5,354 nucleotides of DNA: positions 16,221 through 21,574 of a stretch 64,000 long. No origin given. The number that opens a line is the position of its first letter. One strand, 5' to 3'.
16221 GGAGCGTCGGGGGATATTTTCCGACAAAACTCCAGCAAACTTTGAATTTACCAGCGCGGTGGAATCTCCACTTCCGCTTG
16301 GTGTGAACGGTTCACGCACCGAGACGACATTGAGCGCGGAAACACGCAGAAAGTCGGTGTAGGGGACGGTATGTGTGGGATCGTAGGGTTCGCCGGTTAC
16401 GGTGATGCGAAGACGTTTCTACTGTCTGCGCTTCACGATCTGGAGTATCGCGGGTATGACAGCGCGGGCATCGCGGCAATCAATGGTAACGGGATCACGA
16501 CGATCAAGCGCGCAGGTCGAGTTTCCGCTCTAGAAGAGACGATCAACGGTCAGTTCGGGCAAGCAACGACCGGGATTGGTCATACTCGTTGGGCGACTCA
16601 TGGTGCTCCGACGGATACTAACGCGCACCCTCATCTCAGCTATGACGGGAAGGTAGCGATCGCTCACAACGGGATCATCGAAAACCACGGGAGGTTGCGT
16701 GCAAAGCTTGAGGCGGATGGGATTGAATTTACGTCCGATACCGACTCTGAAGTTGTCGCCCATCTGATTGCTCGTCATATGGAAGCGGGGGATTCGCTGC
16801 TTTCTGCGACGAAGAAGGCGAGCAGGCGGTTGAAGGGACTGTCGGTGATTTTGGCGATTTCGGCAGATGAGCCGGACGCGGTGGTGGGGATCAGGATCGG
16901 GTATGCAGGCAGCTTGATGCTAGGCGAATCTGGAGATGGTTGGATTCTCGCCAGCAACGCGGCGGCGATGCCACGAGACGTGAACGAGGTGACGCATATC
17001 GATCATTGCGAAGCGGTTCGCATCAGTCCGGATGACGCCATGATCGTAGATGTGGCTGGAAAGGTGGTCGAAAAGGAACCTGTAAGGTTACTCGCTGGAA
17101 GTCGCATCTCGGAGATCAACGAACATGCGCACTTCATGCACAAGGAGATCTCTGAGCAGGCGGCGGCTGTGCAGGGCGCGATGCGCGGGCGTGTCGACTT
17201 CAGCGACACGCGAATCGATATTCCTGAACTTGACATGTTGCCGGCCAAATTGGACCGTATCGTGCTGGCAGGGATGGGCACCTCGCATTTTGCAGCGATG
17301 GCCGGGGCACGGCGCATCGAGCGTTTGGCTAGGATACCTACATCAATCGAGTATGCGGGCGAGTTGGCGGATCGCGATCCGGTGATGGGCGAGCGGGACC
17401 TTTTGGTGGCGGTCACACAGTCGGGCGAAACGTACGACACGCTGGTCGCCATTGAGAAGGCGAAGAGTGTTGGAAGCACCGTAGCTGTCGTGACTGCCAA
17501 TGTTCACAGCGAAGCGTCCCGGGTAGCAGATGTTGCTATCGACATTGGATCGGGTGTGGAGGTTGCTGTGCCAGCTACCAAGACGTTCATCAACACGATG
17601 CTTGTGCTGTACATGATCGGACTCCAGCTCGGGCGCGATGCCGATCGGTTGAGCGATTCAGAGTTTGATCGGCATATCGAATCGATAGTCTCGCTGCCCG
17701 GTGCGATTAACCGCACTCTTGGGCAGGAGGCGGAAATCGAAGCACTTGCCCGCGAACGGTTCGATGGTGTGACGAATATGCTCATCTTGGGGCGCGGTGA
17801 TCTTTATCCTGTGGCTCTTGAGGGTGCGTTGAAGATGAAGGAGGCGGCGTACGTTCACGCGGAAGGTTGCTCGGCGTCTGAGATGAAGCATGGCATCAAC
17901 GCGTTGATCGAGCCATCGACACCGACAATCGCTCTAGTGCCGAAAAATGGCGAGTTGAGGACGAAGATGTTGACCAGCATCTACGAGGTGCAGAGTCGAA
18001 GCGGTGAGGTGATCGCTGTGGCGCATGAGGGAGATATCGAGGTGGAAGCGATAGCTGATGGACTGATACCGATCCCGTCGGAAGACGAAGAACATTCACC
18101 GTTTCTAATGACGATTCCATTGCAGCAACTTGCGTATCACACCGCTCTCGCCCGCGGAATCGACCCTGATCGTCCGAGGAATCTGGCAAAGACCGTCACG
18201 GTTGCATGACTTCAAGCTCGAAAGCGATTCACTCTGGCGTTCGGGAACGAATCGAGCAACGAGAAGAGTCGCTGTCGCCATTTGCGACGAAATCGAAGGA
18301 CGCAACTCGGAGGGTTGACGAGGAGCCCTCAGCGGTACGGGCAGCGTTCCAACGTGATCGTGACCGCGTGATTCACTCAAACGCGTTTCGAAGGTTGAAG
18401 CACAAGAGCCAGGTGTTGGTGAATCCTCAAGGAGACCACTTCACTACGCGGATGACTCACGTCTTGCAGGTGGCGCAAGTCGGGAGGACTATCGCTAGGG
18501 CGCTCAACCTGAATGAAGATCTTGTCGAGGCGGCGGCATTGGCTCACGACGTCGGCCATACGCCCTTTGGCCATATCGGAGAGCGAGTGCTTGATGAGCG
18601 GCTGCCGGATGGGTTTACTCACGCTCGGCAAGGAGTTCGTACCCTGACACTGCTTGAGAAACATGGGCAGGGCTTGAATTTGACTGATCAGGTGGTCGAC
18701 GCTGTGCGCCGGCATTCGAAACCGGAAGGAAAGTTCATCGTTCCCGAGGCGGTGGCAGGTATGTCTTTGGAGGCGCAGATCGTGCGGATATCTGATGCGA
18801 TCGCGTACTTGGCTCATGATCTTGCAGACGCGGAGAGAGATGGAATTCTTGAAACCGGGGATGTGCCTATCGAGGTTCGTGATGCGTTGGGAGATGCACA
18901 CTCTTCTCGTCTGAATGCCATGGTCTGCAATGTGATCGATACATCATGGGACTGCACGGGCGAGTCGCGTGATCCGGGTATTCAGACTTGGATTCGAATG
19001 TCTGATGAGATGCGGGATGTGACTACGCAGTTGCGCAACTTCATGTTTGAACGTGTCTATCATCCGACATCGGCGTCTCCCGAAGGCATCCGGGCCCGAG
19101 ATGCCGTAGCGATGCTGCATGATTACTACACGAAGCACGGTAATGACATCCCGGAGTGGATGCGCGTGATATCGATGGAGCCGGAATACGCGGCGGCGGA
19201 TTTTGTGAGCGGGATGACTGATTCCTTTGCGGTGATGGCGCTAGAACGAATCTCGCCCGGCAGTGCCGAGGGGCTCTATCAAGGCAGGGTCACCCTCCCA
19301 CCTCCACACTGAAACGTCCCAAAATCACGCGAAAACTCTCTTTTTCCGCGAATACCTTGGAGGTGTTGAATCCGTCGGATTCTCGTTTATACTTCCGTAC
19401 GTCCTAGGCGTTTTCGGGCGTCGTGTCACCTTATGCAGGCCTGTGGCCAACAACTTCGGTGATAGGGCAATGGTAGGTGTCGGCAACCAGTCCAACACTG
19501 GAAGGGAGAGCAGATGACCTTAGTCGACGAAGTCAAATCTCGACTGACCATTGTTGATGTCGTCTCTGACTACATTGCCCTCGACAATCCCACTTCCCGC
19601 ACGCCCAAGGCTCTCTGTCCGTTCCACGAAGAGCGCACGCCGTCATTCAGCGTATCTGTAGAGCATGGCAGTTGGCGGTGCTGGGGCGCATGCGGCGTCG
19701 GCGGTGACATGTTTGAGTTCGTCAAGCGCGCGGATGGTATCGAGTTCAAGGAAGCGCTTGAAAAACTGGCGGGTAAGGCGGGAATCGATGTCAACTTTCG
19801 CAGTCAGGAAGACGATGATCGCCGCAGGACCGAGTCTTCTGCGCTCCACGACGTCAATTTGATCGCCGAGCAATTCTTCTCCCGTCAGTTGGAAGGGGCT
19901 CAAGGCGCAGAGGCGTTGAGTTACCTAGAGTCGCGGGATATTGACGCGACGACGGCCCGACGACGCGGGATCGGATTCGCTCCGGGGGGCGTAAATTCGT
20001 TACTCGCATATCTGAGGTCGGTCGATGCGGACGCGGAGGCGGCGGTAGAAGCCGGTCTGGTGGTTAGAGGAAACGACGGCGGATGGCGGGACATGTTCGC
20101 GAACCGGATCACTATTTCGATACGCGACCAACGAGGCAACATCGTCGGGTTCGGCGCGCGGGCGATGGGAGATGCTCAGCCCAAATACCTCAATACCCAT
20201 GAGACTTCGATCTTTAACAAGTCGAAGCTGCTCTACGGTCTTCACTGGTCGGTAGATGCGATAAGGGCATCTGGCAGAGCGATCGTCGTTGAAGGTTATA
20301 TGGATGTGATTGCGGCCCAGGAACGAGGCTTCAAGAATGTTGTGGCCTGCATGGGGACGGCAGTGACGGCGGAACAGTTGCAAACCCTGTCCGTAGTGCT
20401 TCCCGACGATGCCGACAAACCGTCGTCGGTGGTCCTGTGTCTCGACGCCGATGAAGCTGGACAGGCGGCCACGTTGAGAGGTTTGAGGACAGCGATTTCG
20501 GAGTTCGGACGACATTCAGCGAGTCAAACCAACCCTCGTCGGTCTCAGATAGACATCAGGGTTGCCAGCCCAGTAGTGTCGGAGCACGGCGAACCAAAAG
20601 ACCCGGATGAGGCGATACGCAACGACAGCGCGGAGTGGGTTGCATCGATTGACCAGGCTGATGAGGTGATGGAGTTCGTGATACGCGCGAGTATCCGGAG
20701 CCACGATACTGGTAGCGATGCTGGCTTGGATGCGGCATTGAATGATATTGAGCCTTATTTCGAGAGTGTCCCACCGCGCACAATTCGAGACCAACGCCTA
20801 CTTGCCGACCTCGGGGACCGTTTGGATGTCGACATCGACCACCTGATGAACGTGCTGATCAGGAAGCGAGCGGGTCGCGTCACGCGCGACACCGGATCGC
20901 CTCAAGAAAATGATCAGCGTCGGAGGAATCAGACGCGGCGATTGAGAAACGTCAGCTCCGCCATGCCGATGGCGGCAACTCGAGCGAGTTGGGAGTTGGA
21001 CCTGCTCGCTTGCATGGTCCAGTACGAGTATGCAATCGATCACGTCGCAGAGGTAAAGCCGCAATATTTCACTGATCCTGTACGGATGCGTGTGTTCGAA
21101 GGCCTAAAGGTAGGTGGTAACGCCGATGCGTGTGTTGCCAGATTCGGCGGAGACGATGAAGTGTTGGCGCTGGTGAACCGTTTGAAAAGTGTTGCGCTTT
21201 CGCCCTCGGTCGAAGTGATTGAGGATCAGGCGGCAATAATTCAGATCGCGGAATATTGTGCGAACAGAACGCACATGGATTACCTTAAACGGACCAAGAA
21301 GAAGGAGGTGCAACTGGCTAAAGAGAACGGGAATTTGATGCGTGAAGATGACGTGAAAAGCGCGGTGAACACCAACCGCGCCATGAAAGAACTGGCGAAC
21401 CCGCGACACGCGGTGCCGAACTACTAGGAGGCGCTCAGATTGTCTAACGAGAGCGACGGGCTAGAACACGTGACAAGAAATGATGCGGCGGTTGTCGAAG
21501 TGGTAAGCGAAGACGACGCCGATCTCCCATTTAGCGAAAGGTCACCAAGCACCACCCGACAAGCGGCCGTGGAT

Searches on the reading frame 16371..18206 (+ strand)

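Call 60: search_protein_families(library=ncbifam, proteins=[window:16371-18206:+], max_evalue=1e-10)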
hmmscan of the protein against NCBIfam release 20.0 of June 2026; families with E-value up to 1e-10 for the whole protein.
window:16371-18206:+ (612 aa): 8 families
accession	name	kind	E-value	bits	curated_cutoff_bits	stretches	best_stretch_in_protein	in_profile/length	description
NF001484.0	PRK00331.1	subfamily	1.4e-183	611.6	381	1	1-611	1-600/601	isomerizing glutamine--fructose-6-phosphate transaminase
TIGR01135.1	glmS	equivalog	8.9e-176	585.9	418.05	1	2-611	1-606/607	glutamine--fructose-6-phosphate transaminase (isomerizing)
NF041128.1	glucosaP_deam_GlmD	equivalog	9.9e-30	103.9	580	1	295-609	32-321/323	glucosamine-6-phosphate deaminase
TIGR01134.1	purF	equivalog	3.2e-28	99.3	350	1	2-222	1-221/432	amidophosphoribosyltransferase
NF046059.1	NagB_SO3506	equivalog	3.1e-23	82.6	430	1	341-608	86-326/330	glucosamine-6-phosphate deaminase NagB-II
TIGR03127.2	RuMP_HxlB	equivalog_domain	3.3e-13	49.9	160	1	294-394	30-125/178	6-phospho-3-hexuloisomerase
NF008481.0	PRK11382.1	equivalog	4.7e-11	42.5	430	1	288-604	38-333/340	fructoselysine 6-phosphate deglycase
TIGR02815.1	agaS_fam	subfamily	6.6e-11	41.8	529.2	0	254-603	3-355/372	putative sugar isomerase, AgaS family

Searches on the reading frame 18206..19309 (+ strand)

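Call 60: search_protein_families(library=ncbifam, proteins=[window:18206-19309:+], max_evalue=1e-10)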
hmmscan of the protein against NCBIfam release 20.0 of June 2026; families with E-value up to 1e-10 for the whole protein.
window:18206-19309:+ (368 aa): 11 families
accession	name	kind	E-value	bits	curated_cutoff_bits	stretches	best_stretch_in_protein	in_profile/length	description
NF002327.0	PRK01286.1-2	equivalog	6.2e-121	403.7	393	1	12-349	4-336/345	deoxyguanosinetriphosphate triphosphohydrolase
NF002329.0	PRK01286.1-4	equivalog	8e-94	314.7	494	1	12-349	3-334/342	deoxyguanosinetriphosphate triphosphohydrolase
NF002326.0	PRK01286.1-1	equivalog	3.3e-70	237.3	390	1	18-349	4-372/379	deoxyguanosinetriphosphate triphosphohydrolase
NF002328.0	PRK01286.1-3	equivalog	8.7e-60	202.8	467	1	22-173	14-171/404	deoxyguanosinetriphosphate triphosphohydrolase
TIGR01353.1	dGTP_triPase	subfamily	2.4e-51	175.5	152.35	1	45-173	2-146/389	dGTP triphosphohydrolase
NF002330.0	PRK01286.1-5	equivalog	3.3e-51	174.6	511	1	31-214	11-210/384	deoxyguanosinetriphosphate triphosphohydrolase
NF002829.0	PRK03007.1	equivalog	1.4e-43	149.4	385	1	28-169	10-163/425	deoxyguanosinetriphosphate triphosphohydrolase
NF041026.1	antiphage_dGTPase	exception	3.7e-42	144.9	400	1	36-168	7-154/425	anti-phage deoxyguanosine triphosphatase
NF003701.1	PRK05318.1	subfamily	1.1e-33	116.8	383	1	39-162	11-150/426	anti-phage deoxyguanosine triphosphatase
NF002205.0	PRK01096.1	equivalog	9.4e-23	80.9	439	1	34-130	14-126/444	deoxyguanosinetriphosphate triphosphohydrolase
NF003429.0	PRK04926.1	equivalog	2.8e-20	72.6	405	1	38-135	22-138/500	dGTPase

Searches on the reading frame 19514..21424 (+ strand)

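Call 60: search_protein_families(library=ncbifam, proteins=[window:19514-21424:+], max_evalue=1e-10)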
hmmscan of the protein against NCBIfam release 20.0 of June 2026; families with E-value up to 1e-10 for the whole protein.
window:19514-21424:+ (637 aa): 2 families
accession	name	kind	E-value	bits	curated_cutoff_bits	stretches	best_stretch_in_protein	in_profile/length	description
TIGR01391.1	dnaG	equivalog_domain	1.2e-103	347.2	283.6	1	3-427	6-405/414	DNA primase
NF006382.0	PRK08624.1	equivalog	1.2e-11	44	440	0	192-288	177-281/373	hypothetical protein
